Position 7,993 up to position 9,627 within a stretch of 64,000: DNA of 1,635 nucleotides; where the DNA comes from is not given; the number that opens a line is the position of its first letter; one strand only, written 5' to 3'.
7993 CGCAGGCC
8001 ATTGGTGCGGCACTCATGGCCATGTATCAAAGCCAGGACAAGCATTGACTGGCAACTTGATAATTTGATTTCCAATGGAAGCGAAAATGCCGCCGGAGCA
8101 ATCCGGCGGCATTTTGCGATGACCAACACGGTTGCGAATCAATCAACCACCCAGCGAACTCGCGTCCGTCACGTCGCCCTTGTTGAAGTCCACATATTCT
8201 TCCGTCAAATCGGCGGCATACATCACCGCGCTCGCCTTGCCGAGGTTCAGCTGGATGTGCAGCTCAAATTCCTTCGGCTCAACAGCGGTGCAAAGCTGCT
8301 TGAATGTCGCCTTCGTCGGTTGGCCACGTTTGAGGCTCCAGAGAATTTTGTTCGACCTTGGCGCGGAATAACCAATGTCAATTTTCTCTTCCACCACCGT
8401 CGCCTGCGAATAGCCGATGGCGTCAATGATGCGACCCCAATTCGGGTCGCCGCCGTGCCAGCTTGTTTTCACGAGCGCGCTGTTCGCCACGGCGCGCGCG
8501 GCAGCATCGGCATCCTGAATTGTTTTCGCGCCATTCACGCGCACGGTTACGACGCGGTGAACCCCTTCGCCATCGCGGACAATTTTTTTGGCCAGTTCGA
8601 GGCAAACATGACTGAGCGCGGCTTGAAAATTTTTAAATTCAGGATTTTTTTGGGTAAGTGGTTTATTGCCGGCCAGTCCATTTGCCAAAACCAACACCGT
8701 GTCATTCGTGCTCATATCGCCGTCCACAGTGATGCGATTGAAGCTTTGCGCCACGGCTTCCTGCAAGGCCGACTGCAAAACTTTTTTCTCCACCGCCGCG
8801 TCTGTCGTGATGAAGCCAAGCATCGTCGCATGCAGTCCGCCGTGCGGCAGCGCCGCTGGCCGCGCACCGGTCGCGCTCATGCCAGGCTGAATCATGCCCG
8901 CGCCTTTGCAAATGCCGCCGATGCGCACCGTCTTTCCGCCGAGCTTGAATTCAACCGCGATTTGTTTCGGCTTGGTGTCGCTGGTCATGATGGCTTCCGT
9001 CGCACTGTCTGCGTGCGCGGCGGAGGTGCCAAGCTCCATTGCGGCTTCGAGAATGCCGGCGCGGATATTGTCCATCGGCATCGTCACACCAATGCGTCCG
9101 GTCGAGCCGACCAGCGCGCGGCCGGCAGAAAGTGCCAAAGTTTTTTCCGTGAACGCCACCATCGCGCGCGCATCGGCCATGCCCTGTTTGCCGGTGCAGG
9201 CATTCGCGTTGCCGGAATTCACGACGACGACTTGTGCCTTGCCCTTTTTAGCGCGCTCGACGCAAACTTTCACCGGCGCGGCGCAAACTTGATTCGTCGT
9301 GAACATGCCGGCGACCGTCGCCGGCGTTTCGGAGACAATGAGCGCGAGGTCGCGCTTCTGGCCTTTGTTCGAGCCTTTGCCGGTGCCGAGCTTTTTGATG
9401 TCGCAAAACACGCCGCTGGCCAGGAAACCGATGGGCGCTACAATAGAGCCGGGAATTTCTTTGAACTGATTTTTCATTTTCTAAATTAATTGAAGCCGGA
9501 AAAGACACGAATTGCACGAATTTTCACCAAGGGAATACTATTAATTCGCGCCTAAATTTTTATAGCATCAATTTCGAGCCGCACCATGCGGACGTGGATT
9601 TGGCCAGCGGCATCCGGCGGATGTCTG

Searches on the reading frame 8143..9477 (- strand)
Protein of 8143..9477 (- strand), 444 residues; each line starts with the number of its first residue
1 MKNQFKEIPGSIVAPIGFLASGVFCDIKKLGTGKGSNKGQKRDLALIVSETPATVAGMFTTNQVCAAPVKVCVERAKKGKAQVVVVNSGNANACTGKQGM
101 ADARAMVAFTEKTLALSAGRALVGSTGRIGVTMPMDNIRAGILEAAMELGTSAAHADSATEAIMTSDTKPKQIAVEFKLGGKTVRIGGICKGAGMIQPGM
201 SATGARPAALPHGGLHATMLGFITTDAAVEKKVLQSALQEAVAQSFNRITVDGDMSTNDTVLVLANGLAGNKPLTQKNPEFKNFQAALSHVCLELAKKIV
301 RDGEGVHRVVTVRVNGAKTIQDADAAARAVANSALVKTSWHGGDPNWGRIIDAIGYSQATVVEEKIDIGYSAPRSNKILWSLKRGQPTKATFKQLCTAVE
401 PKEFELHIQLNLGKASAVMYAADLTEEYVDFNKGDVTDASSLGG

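Call 58: search_protein_families(library=pfam, proteins=[window:8143-9477:-], max_evalue=0.0001)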
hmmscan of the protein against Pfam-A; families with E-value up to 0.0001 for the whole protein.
window:8143-9477:- (444 aa): 1 family
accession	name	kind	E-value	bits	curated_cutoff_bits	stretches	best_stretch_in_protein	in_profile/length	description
PF01960.23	ArgJ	-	7e-133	443.4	32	1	38-432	10-372/377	ArgJ family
